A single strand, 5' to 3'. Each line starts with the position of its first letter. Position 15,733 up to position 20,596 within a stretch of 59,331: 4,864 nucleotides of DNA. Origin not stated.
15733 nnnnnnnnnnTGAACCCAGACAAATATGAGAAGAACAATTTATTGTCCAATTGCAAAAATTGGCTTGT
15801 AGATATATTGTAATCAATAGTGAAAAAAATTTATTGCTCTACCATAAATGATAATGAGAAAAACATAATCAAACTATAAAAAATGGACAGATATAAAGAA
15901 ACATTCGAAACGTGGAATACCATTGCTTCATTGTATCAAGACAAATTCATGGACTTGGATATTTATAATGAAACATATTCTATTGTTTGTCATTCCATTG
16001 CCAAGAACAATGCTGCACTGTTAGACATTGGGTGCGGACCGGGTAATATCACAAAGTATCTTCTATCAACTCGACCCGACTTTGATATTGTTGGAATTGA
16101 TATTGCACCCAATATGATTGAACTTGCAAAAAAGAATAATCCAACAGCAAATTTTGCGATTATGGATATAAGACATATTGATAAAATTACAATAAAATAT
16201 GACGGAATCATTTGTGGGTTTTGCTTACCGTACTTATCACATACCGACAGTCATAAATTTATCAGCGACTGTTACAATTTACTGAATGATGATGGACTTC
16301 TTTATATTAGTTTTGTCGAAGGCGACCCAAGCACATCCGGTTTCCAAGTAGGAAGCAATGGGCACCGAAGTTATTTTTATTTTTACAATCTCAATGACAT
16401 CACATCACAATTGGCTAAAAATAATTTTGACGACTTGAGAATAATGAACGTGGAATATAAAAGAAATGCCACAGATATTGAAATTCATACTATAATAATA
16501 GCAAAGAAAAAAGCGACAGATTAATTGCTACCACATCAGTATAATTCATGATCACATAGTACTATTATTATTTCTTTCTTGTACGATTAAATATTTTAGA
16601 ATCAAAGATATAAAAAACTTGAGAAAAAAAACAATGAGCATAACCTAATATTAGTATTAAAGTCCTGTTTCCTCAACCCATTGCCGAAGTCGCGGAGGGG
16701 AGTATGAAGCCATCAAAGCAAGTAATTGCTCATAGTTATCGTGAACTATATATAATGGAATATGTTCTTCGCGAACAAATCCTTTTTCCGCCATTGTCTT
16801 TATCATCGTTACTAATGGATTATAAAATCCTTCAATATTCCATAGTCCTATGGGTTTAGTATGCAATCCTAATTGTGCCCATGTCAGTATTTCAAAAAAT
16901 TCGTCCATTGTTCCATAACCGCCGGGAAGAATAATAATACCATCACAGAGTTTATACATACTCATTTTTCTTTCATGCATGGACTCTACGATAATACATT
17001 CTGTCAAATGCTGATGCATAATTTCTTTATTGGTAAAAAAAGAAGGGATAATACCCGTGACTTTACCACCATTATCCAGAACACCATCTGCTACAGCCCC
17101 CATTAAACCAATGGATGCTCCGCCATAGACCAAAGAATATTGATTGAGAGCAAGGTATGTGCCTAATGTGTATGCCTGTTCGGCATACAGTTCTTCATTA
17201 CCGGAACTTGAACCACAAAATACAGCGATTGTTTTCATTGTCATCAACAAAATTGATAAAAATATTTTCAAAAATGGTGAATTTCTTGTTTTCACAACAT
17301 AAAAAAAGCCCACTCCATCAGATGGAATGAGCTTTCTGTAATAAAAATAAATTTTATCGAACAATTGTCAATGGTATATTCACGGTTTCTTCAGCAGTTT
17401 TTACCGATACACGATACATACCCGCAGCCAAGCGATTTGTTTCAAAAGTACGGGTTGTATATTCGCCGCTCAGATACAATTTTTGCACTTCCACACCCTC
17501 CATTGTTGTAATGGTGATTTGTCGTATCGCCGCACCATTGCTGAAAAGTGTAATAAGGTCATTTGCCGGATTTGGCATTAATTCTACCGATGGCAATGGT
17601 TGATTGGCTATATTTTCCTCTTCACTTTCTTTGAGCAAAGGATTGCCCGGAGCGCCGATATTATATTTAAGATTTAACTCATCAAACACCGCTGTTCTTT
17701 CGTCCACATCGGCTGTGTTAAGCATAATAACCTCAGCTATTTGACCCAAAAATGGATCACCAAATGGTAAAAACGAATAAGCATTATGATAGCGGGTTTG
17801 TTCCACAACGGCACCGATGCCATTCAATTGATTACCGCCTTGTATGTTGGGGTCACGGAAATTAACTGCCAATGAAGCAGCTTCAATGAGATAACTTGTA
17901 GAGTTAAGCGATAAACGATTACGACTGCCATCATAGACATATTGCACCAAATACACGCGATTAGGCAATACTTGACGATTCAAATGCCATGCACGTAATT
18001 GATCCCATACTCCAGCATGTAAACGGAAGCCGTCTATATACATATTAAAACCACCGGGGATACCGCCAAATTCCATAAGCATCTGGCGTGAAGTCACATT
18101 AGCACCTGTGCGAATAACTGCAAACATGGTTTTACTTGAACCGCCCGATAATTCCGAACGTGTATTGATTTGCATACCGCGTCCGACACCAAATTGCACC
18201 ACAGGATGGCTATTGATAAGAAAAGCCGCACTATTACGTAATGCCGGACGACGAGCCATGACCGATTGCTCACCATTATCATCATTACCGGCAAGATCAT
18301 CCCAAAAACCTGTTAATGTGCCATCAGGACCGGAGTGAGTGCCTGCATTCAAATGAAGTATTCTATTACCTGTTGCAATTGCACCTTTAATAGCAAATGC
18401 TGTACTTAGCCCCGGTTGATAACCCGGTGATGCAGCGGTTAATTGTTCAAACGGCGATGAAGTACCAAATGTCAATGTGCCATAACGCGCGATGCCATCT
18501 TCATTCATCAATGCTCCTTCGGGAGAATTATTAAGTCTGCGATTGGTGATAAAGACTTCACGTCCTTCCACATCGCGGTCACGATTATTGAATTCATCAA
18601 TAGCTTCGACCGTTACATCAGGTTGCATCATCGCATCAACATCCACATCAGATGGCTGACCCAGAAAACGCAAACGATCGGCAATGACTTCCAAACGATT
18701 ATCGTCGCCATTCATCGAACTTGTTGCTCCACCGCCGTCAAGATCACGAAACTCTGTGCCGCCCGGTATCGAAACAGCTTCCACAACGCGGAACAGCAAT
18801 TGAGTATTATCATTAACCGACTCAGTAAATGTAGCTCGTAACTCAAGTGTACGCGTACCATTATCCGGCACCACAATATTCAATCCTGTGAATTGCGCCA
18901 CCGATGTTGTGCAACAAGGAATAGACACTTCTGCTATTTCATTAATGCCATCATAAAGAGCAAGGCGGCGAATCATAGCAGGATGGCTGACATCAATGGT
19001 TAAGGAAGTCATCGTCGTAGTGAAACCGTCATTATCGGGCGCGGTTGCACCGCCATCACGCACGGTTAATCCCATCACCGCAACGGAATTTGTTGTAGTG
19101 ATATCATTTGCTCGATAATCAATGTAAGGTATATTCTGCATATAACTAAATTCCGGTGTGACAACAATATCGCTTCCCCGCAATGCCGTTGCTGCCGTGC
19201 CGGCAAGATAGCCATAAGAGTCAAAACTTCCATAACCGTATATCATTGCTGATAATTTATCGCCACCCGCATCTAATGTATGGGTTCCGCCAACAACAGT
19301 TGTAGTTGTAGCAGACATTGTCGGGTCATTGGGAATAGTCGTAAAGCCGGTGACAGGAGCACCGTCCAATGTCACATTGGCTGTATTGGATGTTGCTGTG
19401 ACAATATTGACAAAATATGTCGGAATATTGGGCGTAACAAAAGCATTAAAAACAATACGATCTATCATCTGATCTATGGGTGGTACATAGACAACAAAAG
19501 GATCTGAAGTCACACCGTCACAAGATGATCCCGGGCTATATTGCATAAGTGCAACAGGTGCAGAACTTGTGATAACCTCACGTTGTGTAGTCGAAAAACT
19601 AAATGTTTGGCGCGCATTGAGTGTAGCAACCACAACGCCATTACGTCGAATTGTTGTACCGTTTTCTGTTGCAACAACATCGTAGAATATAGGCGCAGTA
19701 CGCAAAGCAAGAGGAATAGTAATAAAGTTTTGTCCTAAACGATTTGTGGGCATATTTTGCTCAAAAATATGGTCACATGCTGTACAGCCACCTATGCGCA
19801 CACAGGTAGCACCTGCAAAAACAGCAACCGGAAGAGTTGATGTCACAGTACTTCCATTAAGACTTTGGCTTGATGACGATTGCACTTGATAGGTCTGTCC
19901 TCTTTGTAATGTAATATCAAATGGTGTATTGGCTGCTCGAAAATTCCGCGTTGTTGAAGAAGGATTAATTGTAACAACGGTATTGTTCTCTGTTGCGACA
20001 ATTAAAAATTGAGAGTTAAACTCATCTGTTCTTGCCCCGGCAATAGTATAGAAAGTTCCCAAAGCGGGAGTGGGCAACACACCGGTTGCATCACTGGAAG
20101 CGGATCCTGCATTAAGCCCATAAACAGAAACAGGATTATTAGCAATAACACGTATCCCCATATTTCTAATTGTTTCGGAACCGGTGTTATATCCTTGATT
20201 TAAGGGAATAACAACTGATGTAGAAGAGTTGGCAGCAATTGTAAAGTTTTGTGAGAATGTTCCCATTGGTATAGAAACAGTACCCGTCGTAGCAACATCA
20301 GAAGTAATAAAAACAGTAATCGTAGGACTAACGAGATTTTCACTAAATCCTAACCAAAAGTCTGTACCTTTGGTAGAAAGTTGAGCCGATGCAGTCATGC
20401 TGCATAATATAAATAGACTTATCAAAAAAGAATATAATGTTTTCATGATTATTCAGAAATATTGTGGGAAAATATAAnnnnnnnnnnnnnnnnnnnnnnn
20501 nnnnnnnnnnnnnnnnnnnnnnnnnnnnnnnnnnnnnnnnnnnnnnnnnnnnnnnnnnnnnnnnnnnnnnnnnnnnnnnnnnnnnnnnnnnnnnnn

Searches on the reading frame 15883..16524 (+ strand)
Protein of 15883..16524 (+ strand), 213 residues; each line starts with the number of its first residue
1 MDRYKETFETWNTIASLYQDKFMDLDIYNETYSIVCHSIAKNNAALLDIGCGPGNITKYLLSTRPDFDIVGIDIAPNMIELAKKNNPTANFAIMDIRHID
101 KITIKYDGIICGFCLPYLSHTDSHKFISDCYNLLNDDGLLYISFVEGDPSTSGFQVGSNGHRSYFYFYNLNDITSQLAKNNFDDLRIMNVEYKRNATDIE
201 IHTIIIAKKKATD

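Call 45: search_protein_families(library=pfam, proteins=[window:15883-16524:+], max_evalue=0.001)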
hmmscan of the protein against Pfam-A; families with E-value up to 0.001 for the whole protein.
window:15883-16524:+ (213 aa): 12 families
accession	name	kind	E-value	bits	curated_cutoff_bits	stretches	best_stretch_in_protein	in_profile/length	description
PF13649.12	Methyltransf_25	-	2.4e-17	63.9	27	1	47-138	2-97/97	Methyltransferase domain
PF08242.18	Methyltransf_12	-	1.6e-14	54.8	30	1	47-140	1-98/98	Methyltransferase domain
PF08241.18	Methyltransf_11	-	2.5e-14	54.1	21.2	1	47-142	1-95/95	Methyltransferase domain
PF13489.12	Methyltransf_23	-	2.8e-13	50.4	27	1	41-184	21-161/164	Methyltransferase domain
PF13847.12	Methyltransf_31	-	1.4e-12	48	27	1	41-143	2-110/145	Methyltransferase domain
PF05175.20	MTS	-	6.1e-07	29.7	23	1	41-142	29-138/170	Methyltransferase small domain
PF01728.25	FtsJ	-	1.5e-06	28.7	24.1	1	39-103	18-82/181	FtsJ-like methyltransferase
PF01209.24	Ubie_methyltran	-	4.7e-05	23.3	20.1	1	36-99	41-103/233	ubiE/COQ5 methyltransferase family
PF02353.26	CMAS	-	5e-05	23.2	27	1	42-143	62-165/273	Mycolic acid cyclopropane synthetase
PF05891.18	Methyltransf_PK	-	0.00015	21.8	27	1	40-142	53-159/218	AdoMet dependent proline di-methyltransferase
PF05401.17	NodS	-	0.00017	21.9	24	1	41-140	42-142/201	Nodulation protein S (NodS)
PF05219.18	DREV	-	0.00068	19.3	26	1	41-145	93-189/265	DREV methyltransferase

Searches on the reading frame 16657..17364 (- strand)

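Call 45: search_protein_families(library=pfam, proteins=[window:16657-17364:-], max_evalue=0.001)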
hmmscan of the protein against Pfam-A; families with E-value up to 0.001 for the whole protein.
window:16657-17364:- (235 aa): 2 families
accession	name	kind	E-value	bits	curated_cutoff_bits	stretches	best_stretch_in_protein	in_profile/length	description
PF03641.19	Lysine_decarbox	-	7.8e-47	159.2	27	1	88-217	1-130/131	Possible lysine decarboxylase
PF18306.6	LDcluster4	-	1.7e-17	63.9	26.3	1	45-157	3-111/151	SLOG cluster4 family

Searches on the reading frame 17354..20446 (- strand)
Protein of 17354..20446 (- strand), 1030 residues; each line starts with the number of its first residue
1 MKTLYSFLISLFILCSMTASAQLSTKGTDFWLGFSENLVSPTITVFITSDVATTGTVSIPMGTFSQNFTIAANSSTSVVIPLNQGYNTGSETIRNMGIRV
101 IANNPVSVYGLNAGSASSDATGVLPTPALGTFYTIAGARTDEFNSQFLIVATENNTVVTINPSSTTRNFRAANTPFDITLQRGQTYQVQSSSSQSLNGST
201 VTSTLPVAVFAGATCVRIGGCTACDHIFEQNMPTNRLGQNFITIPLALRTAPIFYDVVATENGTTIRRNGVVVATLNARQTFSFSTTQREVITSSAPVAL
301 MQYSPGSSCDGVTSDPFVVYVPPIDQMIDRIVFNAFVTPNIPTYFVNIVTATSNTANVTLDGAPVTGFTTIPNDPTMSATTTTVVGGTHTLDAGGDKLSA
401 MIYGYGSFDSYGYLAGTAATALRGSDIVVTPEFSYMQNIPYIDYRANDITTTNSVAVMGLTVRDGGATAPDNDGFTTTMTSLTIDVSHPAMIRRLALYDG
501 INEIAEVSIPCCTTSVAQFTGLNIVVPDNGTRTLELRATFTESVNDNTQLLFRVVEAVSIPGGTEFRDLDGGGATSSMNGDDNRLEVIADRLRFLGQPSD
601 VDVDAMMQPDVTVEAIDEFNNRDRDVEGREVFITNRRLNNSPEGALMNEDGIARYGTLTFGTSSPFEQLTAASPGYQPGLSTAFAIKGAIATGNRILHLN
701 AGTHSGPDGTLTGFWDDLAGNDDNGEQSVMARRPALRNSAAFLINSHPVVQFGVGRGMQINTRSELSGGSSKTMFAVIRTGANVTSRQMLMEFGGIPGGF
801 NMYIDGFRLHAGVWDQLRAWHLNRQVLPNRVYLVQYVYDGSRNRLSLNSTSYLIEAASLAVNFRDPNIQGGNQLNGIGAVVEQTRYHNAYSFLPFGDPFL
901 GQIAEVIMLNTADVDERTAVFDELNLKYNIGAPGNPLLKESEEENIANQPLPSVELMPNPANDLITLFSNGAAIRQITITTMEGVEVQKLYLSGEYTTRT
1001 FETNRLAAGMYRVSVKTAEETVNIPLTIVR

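Call 45: search_protein_families(library=pfam, proteins=[window:17354-20446:-], max_evalue=0.001)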
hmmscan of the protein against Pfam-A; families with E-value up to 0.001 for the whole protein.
window:17354-20446:- (1030 aa): 2 families
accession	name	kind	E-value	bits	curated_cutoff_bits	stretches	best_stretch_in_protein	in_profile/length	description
PF17517.7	IgGFc_binding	-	3.6e-66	223.9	25.6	1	119-404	1-297/297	IgGFc binding protein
PF18962.6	Por_Secre_tail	-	5.9e-07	30.1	27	1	958-1021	3-68/75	Secretion system C-terminal sorting domain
